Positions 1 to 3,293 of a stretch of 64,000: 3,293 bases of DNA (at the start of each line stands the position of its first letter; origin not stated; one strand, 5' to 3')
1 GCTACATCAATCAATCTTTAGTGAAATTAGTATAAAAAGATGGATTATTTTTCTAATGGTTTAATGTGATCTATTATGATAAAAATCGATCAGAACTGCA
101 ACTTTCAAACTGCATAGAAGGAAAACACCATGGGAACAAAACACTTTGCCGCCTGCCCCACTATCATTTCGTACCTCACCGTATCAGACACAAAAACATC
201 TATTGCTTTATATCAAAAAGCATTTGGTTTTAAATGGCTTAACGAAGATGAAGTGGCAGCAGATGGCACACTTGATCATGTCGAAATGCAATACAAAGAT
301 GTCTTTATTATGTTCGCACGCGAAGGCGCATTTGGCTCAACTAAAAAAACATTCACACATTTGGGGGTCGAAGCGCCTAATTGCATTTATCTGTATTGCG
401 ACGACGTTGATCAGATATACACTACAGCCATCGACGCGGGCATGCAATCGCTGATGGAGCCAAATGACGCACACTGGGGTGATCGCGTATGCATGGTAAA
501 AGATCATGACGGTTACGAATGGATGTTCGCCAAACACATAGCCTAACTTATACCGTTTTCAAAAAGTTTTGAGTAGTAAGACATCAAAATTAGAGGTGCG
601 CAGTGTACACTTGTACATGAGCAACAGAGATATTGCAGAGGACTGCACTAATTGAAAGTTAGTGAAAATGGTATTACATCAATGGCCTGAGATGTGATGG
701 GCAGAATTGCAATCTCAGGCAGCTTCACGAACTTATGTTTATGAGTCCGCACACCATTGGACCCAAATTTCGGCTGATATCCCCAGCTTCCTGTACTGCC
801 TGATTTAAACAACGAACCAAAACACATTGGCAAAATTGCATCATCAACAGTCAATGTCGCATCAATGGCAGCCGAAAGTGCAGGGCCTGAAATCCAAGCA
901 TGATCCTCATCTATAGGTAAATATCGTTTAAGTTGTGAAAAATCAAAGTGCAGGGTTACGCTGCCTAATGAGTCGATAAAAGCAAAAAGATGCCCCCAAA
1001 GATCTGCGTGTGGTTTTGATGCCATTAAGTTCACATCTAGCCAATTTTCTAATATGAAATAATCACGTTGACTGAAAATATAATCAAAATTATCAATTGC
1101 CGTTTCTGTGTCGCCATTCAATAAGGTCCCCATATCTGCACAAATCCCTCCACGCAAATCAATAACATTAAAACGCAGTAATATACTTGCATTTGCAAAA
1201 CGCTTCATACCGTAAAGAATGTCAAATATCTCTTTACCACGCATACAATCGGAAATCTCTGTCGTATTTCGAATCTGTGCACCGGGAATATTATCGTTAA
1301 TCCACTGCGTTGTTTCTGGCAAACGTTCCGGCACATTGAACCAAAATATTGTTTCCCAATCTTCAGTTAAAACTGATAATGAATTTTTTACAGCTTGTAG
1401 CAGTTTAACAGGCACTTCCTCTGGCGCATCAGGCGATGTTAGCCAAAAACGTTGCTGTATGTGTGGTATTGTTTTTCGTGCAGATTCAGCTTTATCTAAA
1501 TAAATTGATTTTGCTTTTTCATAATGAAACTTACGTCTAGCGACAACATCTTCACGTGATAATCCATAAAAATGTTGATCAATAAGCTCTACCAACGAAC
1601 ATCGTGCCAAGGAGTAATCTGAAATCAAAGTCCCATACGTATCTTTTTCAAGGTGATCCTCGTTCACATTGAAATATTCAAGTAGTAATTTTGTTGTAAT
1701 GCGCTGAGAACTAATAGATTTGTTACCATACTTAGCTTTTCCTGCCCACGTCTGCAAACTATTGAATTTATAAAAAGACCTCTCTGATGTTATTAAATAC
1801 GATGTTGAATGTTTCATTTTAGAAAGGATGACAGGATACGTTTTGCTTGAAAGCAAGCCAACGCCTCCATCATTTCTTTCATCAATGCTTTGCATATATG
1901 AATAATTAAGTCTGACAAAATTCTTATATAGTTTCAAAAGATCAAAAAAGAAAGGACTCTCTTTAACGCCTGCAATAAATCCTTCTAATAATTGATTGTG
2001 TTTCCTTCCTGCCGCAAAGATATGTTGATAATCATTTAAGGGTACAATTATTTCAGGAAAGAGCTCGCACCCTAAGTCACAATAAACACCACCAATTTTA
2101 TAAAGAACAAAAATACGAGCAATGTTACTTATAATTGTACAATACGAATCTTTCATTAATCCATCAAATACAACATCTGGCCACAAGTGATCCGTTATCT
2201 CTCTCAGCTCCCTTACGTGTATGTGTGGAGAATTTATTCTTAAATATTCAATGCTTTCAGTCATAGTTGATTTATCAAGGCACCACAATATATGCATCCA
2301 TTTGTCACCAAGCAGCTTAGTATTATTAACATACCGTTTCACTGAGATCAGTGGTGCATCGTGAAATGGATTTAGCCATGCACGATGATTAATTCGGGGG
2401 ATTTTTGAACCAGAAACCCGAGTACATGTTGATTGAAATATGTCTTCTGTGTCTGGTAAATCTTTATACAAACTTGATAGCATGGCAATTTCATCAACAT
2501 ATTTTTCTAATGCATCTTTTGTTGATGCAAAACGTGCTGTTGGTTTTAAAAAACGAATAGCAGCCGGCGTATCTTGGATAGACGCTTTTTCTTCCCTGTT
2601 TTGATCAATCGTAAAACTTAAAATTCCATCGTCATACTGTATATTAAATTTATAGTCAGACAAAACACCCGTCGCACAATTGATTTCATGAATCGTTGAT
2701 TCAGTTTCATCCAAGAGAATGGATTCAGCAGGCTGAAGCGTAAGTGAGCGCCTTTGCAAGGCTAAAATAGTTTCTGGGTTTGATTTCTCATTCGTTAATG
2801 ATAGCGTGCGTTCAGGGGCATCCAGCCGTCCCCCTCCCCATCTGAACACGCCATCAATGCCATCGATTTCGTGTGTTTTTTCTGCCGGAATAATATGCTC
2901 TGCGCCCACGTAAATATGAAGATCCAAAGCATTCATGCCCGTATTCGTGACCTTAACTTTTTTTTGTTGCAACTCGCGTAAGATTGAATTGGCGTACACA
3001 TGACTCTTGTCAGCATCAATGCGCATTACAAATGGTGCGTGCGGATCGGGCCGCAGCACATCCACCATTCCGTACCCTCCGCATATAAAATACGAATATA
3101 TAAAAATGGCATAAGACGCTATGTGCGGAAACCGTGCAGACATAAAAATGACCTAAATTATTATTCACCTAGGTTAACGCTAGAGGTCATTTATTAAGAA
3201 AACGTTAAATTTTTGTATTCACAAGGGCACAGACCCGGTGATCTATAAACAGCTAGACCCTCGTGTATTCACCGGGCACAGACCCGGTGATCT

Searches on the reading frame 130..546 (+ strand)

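Call 55: search_protein_families(library=pfam, proteins=[window:130-546:+], max_evalue=0.001)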
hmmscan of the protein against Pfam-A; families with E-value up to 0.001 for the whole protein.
window:130-546:+ (138 aa): 1 family
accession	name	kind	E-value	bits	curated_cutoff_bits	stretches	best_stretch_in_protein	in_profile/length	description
PF00903.31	Glyoxalase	-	7.9e-13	49.3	20.6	1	16-133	7-121/121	Glyoxalase/Bleomycin resistance protein/Dioxygenase superfamily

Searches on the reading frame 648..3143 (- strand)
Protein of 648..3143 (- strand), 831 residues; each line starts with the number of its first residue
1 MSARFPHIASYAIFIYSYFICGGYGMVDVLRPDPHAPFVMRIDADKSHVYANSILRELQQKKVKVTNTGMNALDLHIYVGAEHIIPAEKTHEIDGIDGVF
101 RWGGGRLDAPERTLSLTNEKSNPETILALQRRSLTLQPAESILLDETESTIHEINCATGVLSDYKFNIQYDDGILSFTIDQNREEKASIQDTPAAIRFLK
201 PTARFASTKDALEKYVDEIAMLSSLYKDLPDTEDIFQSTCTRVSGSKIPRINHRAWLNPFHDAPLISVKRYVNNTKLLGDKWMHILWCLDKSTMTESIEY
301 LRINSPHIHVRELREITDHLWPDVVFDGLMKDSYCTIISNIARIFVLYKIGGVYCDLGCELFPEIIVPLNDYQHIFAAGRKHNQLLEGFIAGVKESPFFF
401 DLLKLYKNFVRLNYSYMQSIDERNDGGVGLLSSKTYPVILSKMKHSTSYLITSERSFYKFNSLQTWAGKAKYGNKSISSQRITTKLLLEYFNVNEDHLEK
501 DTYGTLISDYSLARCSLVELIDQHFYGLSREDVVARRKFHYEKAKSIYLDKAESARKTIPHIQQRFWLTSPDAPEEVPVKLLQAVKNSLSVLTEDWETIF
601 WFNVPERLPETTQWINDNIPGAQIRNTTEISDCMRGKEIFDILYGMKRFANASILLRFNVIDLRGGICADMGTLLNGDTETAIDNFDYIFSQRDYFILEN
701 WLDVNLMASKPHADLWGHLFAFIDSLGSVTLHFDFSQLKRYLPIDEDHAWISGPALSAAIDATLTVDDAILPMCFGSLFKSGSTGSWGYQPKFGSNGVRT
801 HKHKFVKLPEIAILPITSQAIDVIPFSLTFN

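Call 3: search_protein_families(library=pfam, proteins=[window:648-3143:-], max_evalue=10)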
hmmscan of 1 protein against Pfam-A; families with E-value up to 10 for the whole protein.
window:648-3143:- (831 aa): 2 families
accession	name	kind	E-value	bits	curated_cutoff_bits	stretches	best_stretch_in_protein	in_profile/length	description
PF04488.21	Gly_transf_sug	-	1.1e-06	29.7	23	1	327-357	48-75/93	Glycosyltransferase sugar-binding region containing DXD motif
PF24529.1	CFAP47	-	0.13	12.6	27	1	312-350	128-166/166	Cilia- and flagella-associated protein 47 domain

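Call 4: search_protein_families(library=ncbifam, proteins=[window:648-3143:-], max_evalue=10)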
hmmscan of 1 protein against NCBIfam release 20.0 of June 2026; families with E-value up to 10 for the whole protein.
window:648-3143:- (831 aa): 0 families

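Call 5: search_solved_structures(query=window:648-3143:-, max_evalue=10, show_alignments=3)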
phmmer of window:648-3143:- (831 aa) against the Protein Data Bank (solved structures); distinct sequences matched with E-value up to 10: 0.

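Call 7: find_homologous_proteins(query=window:648-3143:-, max_evalue=0.001)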
Query window:648-3143:- (831 aa): 2 proteins with E <= 0.001 among 8000 candidates.
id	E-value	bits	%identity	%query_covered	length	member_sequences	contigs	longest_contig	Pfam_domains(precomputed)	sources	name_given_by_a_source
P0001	0.0e+0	1871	100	97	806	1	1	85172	PF04488.22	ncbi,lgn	ncbi:MAG: hypothetical protein V4482_00285 [Pseudomonadota bacterium]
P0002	7.7e-195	668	42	93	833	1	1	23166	PF04488.22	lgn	-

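Call 17: find_encoding_contigs(protein=P0002, flank=10000, max_places=4)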
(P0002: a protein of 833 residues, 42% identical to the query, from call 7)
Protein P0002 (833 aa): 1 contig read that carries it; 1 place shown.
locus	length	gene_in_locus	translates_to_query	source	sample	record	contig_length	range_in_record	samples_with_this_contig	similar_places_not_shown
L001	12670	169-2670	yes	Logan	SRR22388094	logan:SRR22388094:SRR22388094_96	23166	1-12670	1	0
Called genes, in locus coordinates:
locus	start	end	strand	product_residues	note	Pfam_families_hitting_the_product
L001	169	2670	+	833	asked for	PF04488:Gly_transf_sug (weak)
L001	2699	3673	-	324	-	PF00891:Methyltransf_2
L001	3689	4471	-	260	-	PF00005:ABC_tran, PF02463:SMC_N, PF13304:AAA_21 (faint)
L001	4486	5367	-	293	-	PF02653:BPD_transp_2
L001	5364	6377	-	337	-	PF04392:ABC_sub_bind, PF13458:Peripla_BP_6, PF13407:Peripla_BP_4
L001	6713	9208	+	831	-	PF00133:tRNA-synt_1, PF09334:tRNA-synt_1g, PF13603:tRNA-synt_1_2, PF00133:tRNA-synt_1, PF09334:tRNA-synt_1g (weak), PF08264:Anticodon_1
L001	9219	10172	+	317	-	PF01479:S4, PF00849:PseudoU_synth_2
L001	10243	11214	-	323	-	-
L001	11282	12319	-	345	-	-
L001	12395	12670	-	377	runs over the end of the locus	PF00712:DNA_pol3_beta, PF02767:DNA_pol3_beta_2, PF02768:DNA_pol3_beta_3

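Call 20: search_protein_representatives(alignment_id=A1)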
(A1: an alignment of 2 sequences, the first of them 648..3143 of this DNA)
Query: 2 sequences, 883 profile positions. Proteins with E-value up to 0.001 (for the whole library): 474; up to 1e-10: 139; up to 1e-30: 17. The best 150 are listed.
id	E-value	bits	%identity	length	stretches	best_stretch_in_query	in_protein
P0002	0.0e+00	1710.3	-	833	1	1-865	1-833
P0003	1.6e-140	486.4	-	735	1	210-861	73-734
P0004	6.9e-113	395.0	-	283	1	564-858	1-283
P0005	1.7e-74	268.0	-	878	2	291-783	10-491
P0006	3.3e-69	250.5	-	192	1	285-479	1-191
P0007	6.2e-67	242.9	-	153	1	721-862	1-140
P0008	5.8e-61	223.2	-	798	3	275-628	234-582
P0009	2.7e-60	221.0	-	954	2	558-858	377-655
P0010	1.3e-54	202.2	-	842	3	557-776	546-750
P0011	1.1e-51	192.4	-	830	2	275-853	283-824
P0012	5.4e-40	153.8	-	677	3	263-607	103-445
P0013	1.5e-38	149.0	-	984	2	261-632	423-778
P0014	1.6e-38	148.9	-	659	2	271-514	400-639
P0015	7.3e-35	136.8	-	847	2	255-460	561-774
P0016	1.2e-32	129.5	-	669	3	282-444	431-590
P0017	3.6e-32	127.9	-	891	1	314-531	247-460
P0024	2.5e-27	111.9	-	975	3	283-776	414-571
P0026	4.1e-26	107.9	-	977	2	278-514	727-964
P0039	1.0e-21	93.3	-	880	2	271-433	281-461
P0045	1.2e-20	89.8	-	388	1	540-849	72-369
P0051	6.0e-19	84.2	-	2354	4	272-442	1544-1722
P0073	1.7e-15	72.7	-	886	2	567-794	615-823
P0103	1.3e-12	63.1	-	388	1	560-859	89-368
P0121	8.3e-12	60.5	-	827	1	585-774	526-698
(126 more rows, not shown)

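Call 36: search_protein_families(library=pfam, alignment_id=A5, max_evalue=0.01)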
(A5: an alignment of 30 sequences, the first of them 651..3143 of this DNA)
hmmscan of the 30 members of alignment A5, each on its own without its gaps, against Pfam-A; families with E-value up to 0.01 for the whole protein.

A. member 1, window:651-3143:- (831 aa): 1 family
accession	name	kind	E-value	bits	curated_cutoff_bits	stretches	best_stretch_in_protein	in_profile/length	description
PF04488.21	Gly_transf_sug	-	1.1e-06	29.7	23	1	327-357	48-75/93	Glycosyltransferase sugar-binding region containing DXD motif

B. families by the number of members that match (of 30 scanned): 10 families
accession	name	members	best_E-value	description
PF04488.21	Gly_transf_sug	29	2.9e-15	Glycosyltransferase sugar-binding region containing DXD motif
PF12919.13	TcdA_TcdB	11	7.4e-07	TcdA/TcdB catalytic glycosyltransferase domain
PF05704.18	Caps_synth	8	1.1e-05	Capsular polysaccharide synthesis protein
PF13578.12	Methyltransf_24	4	7.9e-07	Methyltransferase domain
PF04230.19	PS_pyruv_trans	2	2.1e-28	Polysaccharide pyruvyl transferase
PF00852.26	Glyco_transf_10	2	2.1e-16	Glycosyltransferase family 10 (fucosyltransferase) C-term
PF13704.12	Glyco_tranf_2_4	1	2.8e-12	Glycosyl transferase family 2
PF00535.33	Glycos_transf_2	1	0.00024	Glycosyl transferase family 2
PF18025.7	FucT_N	1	0.0078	Alpha-(1,3)-fucosyltransferase FucT N-terminal domain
PF12853.12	NADH_u_ox_C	1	0.0088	C-terminal of NADH-ubiquinone oxidoreductase 21 kDa subunit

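Call 37: find_related_loci(query=A1, collection=genome_contigs, flank=5000)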
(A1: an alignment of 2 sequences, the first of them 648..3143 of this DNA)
Query A1 (831 aa) in genome_contigs; peptide patterns used: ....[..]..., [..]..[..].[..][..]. (x = any residue, [..] = any of these).
20 stretches matched a pattern; 1 encode a relative of the query (tblastn E <= 1e-3); 1 distinct loci.
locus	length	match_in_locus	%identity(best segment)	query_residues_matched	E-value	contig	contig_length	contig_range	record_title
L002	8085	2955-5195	48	59-806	0e+0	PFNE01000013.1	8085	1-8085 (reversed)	MAG: Alphaproteobacteria bacterium CG_4_10_14_0_8_um_filter_37_21 CG_4_10_14_0.8_um_filter_scaffold_6109_c, whole genome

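Call 43: search_protein_families(library=pfam, proteins=[L002:232-2772:+, L002:2796-5198:+, P0003, P0009, P0013, P0024, P0026, P0039, P0073], max_evalue=0.01)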
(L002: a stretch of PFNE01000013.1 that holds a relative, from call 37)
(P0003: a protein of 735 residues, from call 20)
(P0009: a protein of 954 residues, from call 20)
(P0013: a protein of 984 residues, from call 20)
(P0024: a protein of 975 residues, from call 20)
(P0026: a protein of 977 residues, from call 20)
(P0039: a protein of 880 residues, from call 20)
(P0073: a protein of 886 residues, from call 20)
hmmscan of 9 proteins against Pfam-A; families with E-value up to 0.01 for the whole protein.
L002:232-2772:+ (846 aa): 1 family
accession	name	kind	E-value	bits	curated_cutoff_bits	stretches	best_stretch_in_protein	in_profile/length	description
PF13704.12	Glyco_tranf_2_4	-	2.5e-11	44.4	27.5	1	568-662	1-88/98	Glycosyl transferase family 2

L002:2796-5198:+ (800 aa): 3 families
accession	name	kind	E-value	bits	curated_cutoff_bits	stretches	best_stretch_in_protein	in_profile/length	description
PF04488.21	Gly_transf_sug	-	3e-12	47.5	23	2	618-673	31-87/93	Glycosyltransferase sugar-binding region containing DXD motif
PF05704.18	Caps_synth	-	0.00027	20.9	24.5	0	645-701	116-176/278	Capsular polysaccharide synthesis protein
PF12919.13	TcdA_TcdB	-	0.008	15.9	23.6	0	322-346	168-192/382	TcdA/TcdB catalytic glycosyltransferase domain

P0003 (735 aa): 3 families
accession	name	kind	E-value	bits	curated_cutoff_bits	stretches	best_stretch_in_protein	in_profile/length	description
PF04488.21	Gly_transf_sug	-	1.1e-11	45.7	23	2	519-591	20-78/93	Glycosyltransferase sugar-binding region containing DXD motif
PF12919.13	TcdA_TcdB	-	7.4e-07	29.2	23.6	1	541-629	142-232/382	TcdA/TcdB catalytic glycosyltransferase domain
PF05704.18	Caps_synth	-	0.00054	19.9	24.5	0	567-630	111-178/278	Capsular polysaccharide synthesis protein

P0009 (954 aa): 3 families
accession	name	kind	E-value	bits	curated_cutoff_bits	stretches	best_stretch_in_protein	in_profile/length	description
PF04488.21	Gly_transf_sug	-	1.5e-10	42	23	2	171-233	32-89/93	Glycosyltransferase sugar-binding region containing DXD motif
PF12919.13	TcdA_TcdB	-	0.00023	21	23.6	0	162-222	134-195/382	TcdA/TcdB catalytic glycosyltransferase domain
PF04230.19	PS_pyruv_trans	-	0.0015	18.9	25.3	1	776-834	107-167/280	Polysaccharide pyruvyl transferase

P0013 (984 aa): 2 families
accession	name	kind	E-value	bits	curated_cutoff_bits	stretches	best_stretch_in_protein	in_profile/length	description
PF04488.21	Gly_transf_sug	-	8e-10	39.7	23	1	763-868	3-88/93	Glycosyltransferase sugar-binding region containing DXD motif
PF12919.13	TcdA_TcdB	-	0.0013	18.5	23.6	0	499-550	138-192/382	TcdA/TcdB catalytic glycosyltransferase domain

P0024 (975 aa): 3 families
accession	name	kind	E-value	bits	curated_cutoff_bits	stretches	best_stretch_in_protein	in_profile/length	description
PF00852.26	Glyco_transf_10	-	2.1e-16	60.5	23.9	1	826-943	18-135/182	Glycosyltransferase family 10 (fucosyltransferase) C-term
PF04488.21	Gly_transf_sug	-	5.4e-07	30.7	23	0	499-533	52-86/93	Glycosyltransferase sugar-binding region containing DXD motif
PF18025.7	FucT_N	-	0.0078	17.1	27.2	0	747-783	53-90/91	Alpha-(1,3)-fucosyltransferase FucT N-terminal domain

P0026 (977 aa): 2 families
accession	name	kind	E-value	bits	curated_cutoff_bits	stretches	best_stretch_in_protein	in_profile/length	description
PF04488.21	Gly_transf_sug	-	1.1e-09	39.3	23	1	766-857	18-91/93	Glycosyltransferase sugar-binding region containing DXD motif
PF12919.13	TcdA_TcdB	-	0.00023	21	23.6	0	813-841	164-192/382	TcdA/TcdB catalytic glycosyltransferase domain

P0039 (880 aa): 3 families
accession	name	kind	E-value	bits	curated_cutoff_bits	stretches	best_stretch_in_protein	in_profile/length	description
PF04488.21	Gly_transf_sug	-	1.6e-06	29.1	23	1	697-756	30-84/93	Glycosyltransferase sugar-binding region containing DXD motif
PF13578.12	Methyltransf_24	-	0.00021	22.6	26.3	1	71-171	8-105/105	Methyltransferase domain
PF05704.18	Caps_synth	-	0.0013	18.6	24.5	0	665-768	42-153/278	Capsular polysaccharide synthesis protein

P0073 (886 aa): 2 families
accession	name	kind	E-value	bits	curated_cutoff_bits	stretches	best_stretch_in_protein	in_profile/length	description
PF04488.21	Gly_transf_sug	-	5.4e-10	40.3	23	1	716-765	41-86/93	Glycosyltransferase sugar-binding region containing DXD motif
PF13578.12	Methyltransf_24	-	0.0011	20.3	26.3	1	70-176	8-104/105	Methyltransferase domain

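Call 44: predict_structure(alignment_id=A5)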
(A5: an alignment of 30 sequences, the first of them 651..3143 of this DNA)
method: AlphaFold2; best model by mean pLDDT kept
length: 831 residues; sequences in the alignment: 30
mean_pLDDT: 73.4   pTM: 0.65
mean pLDDT of the five models: 73.4, 72.5, 71.4, 69.6, 67.1
residues with pLDDT >= 90: 320; 70-90: 211; 50-70: 110; < 50: 190
segments of 3 or more residues with pLDDT < 50: 1-12, 14-39, 79-148, 156-159, 183-235, 742-744, 813-831
pLDDT, mean of each block of 10 residues (from residue 1): 42 44 30 42 55 61 64 53 34 26 37 30 26 31 42 50 64 67 41 32 38 46 41 46 71 94 94 94 96 95 96 85 90 91 94 94 87 81 73 92 85 77 67 73 75 83 83 84 89 83 82 87 93 95 91 85 96 96 96 93 98 97 97 92 92 96 97 91 95 68 93 96 83 72 64 93 96 88 80 82 67 43 32 30
secondary structure, 60 per line:
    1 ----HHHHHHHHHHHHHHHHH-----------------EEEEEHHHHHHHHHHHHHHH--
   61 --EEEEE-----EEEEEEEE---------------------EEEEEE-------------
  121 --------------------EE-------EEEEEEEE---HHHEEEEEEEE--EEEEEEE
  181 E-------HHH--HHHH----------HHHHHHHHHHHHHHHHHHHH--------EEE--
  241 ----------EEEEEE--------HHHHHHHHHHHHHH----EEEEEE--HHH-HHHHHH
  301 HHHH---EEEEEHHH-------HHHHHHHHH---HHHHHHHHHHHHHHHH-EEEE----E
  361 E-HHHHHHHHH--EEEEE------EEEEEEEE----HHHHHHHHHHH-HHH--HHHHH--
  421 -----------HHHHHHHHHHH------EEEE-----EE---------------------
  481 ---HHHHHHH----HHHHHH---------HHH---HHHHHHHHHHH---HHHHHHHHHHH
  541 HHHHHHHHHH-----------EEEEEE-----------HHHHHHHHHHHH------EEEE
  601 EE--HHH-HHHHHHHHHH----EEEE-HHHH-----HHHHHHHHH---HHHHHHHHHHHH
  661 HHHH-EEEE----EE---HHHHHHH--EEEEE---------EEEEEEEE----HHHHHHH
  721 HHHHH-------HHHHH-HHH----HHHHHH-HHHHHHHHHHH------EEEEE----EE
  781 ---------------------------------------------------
elements in order (helices of 4 or more, strands of 3 or more residues): H5-21 E39-43 H44-58 E63-67 E73-80 E102-107 E150-157 E164-171 E174-181 H194-197 H208-227 E236-238 E251-256 H265-278 E283-288 H295-304 E308-312 H323-331 H335-350 E352-355 H363-371 E374-378 E385-392 H397-407 H414-418 H432-442 E449-452 H484-490 H495-500 H516-526 H530-550 E562-567 H579-590 E597-602 H609-618 E623-626 H628-631 H637-645 H649-664 E666-669 H679-685 E688-692 E702-709 H714-725 H733-737 H746-751 H753-763 E770-774
